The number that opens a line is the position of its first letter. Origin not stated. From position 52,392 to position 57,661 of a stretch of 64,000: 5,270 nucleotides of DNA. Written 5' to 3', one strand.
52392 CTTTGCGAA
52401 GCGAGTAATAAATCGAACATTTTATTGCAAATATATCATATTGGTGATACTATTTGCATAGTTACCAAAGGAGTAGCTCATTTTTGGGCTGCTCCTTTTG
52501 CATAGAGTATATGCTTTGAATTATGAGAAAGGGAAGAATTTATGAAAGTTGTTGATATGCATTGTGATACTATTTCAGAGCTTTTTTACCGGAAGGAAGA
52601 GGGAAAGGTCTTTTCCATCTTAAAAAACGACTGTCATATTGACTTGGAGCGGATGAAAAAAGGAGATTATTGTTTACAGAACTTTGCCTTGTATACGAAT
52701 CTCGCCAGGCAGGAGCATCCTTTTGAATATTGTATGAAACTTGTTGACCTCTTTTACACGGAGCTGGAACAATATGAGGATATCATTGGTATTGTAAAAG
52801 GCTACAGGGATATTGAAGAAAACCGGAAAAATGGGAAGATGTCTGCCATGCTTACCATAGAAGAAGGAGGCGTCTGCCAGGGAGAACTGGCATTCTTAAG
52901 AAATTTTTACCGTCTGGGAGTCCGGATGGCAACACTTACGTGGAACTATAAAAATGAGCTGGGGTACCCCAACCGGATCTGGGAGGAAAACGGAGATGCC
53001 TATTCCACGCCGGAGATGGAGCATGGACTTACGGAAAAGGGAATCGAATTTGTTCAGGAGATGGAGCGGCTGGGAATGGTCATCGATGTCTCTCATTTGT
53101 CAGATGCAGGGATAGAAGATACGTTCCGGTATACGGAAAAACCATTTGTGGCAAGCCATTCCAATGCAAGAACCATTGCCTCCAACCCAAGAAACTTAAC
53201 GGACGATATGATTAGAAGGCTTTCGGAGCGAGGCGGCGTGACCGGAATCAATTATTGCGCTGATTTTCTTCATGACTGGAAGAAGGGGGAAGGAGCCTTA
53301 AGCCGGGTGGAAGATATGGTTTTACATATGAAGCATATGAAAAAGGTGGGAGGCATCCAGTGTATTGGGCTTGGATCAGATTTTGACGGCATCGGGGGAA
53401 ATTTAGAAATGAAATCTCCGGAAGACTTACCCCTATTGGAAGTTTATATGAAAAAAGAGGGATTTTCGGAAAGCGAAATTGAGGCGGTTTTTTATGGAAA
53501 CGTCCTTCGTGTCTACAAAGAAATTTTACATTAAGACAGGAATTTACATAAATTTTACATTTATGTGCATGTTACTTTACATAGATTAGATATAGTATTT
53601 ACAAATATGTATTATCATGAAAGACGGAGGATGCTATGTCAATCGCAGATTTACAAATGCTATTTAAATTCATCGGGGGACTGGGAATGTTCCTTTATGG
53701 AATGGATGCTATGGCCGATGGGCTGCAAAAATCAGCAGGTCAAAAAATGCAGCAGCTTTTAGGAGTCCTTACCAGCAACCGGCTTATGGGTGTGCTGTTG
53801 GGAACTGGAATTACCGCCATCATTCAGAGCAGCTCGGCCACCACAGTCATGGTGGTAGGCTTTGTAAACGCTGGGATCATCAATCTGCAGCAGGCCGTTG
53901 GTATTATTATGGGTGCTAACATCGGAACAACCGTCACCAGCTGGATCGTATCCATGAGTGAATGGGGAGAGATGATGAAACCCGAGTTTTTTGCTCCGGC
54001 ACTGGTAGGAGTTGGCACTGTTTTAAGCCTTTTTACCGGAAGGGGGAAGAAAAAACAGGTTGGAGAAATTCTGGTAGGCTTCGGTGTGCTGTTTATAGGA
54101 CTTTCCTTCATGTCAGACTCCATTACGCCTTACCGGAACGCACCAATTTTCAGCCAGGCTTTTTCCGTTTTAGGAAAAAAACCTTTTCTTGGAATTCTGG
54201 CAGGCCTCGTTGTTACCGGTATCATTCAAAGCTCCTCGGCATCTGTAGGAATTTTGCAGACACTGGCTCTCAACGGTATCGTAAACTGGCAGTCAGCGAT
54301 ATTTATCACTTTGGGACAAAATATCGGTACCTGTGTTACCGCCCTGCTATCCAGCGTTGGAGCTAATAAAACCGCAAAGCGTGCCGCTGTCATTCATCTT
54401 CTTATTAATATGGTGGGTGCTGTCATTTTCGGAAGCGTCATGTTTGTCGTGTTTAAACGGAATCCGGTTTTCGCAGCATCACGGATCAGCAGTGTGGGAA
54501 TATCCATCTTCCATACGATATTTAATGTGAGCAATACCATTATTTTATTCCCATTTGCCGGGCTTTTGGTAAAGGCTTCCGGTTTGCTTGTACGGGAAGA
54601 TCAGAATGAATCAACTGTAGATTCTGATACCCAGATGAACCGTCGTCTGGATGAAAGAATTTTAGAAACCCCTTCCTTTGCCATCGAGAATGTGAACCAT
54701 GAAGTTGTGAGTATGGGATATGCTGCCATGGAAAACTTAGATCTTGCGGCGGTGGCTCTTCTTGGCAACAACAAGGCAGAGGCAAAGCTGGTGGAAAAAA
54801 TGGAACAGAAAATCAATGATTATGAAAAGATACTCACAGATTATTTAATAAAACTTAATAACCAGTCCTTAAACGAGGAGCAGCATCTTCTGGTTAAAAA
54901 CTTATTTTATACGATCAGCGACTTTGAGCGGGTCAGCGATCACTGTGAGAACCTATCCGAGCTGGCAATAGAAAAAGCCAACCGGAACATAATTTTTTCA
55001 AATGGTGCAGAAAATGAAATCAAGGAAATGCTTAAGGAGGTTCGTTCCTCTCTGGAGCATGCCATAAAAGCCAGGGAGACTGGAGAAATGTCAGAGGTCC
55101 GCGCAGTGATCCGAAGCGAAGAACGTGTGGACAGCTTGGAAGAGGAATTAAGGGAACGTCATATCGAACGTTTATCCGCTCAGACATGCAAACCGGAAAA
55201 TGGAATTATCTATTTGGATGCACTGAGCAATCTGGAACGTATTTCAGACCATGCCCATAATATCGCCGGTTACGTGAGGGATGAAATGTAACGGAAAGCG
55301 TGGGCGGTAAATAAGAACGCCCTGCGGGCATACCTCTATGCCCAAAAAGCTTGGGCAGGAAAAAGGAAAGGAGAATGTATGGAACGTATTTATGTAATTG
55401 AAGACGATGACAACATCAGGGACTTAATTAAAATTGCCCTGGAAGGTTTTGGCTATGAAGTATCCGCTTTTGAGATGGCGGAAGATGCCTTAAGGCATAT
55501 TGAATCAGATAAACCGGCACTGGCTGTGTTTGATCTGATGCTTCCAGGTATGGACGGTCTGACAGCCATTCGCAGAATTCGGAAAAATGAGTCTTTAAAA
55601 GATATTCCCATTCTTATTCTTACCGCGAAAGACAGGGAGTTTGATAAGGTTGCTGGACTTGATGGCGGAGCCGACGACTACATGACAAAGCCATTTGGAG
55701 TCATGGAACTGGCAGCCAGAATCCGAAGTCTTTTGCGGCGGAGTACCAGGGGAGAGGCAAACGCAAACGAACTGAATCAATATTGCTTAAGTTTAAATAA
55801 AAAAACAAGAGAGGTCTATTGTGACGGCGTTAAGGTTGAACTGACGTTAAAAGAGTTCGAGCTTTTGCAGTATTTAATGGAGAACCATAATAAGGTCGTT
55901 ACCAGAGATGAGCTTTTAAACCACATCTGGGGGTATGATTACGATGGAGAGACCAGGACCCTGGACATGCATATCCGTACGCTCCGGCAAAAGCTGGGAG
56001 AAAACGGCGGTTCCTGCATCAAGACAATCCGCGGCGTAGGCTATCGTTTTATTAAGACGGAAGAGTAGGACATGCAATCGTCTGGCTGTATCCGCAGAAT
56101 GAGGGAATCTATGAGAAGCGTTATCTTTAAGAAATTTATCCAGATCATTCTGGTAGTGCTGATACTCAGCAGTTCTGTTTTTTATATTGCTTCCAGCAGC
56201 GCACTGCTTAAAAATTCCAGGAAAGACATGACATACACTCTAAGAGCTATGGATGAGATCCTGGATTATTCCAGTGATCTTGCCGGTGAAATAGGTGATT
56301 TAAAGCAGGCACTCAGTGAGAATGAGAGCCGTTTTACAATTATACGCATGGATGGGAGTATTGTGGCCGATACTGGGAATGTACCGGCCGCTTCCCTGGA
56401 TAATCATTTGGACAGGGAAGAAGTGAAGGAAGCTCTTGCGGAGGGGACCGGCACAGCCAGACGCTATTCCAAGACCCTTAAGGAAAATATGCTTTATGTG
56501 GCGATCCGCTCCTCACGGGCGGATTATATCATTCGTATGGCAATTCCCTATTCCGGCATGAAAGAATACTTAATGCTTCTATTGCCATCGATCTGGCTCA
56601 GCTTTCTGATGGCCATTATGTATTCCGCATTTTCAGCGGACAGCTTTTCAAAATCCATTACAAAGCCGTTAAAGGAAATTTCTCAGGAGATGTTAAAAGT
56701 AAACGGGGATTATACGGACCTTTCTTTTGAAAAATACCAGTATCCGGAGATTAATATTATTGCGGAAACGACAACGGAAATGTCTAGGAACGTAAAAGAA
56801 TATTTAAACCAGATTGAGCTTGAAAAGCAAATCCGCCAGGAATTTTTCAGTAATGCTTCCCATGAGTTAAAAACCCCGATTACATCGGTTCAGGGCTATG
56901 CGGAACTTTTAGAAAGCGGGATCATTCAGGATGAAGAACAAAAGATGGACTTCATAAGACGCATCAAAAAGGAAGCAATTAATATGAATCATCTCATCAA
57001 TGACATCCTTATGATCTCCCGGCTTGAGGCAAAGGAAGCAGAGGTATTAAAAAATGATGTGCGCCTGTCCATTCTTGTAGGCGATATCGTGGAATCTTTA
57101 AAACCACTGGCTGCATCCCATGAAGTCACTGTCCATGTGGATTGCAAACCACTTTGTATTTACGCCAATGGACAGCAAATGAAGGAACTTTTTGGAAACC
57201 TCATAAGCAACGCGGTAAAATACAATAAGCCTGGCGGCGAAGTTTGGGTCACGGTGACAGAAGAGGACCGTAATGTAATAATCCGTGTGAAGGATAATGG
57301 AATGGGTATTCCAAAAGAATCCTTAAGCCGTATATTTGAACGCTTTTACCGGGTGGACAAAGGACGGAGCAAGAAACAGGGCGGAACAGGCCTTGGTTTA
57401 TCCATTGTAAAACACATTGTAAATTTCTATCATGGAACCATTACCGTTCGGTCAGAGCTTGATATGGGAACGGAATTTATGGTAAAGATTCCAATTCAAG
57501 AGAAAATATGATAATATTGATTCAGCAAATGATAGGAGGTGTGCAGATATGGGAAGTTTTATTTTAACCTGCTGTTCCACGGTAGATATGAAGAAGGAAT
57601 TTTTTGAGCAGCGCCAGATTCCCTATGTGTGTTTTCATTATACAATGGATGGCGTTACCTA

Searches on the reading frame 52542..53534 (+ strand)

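Call 74: search_protein_families(library=pfam, proteins=[window:52542-53534:+], max_evalue=0.00001)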
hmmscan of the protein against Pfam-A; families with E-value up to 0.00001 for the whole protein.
window:52542-53534:+ (330 aa): 1 family
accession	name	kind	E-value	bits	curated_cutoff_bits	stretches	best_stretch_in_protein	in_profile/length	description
PF01244.27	Peptidase_M19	-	2e-88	297.1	26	1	1-327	6-319/319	Membrane dipeptidase (Peptidase family M19)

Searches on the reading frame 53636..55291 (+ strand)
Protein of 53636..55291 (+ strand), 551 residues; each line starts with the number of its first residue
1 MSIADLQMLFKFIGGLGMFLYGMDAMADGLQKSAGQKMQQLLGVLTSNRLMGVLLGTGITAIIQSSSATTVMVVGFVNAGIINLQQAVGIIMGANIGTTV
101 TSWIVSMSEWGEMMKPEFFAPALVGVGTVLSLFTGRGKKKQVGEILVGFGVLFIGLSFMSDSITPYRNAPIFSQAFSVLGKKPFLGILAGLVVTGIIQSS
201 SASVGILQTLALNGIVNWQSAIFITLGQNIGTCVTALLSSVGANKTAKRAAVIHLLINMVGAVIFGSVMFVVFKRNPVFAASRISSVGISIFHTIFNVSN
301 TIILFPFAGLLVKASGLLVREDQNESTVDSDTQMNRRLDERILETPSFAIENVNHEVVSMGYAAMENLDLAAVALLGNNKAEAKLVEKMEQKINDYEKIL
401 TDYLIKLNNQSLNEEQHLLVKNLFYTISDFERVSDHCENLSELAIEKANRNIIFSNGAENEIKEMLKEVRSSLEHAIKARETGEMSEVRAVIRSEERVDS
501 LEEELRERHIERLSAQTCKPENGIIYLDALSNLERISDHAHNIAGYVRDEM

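Call 74: search_protein_families(library=pfam, proteins=[window:53636-55291:+], max_evalue=0.00001)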
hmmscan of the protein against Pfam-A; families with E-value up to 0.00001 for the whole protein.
window:53636-55291:+ (551 aa): 2 families
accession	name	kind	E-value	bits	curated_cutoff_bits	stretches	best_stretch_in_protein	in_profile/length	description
PF02690.20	Na_Pi_cotrans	-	1.5e-63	213.3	29.1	2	18-160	1-136/137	Na+/Pi-cotransporter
PF01895.24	PhoU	-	1.3e-25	90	23.5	2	462-546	1-88/89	PhoU domain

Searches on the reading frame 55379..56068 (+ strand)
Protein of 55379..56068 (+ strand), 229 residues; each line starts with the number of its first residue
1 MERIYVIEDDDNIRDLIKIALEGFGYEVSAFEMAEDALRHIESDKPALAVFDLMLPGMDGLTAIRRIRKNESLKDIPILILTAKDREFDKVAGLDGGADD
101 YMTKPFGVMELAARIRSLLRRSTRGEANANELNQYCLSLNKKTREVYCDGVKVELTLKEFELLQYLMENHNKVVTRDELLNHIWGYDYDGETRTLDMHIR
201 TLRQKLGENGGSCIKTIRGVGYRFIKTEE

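Call 74: search_protein_families(library=pfam, proteins=[window:55379-56068:+], max_evalue=0.00001)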
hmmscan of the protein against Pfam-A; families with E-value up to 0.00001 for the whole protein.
window:55379-56068:+ (229 aa): 2 families
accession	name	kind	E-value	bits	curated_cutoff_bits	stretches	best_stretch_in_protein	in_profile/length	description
PF00486.34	Trans_reg_C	-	3.6e-30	104.3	26.2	1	152-224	3-77/77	Transcriptional regulatory protein, C terminal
PF00072.30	Response_reg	-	3e-27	95.4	30.2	1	4-116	1-111/111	Response regulator receiver domain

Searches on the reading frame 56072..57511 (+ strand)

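Call 74: search_protein_families(library=pfam, proteins=[window:56072-57511:+], max_evalue=0.00001)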
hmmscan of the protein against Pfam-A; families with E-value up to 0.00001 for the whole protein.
window:56072-57511:+ (479 aa): 3 families
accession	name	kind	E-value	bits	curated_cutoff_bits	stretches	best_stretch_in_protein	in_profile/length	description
PF02518.31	HATPase_c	-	2.5e-31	108.8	26.4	1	368-476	4-110/111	Histidine kinase-, DNA gyrase B-, and HSP90-like ATPase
PF00512.31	HisKA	-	2.9e-19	69.3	26.9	1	255-320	2-65/66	His Kinase A (phospho-acceptor) domain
PF14501.12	HATPase_c_5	-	1.2e-06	28.8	22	1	370-473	6-99/102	GHKL domain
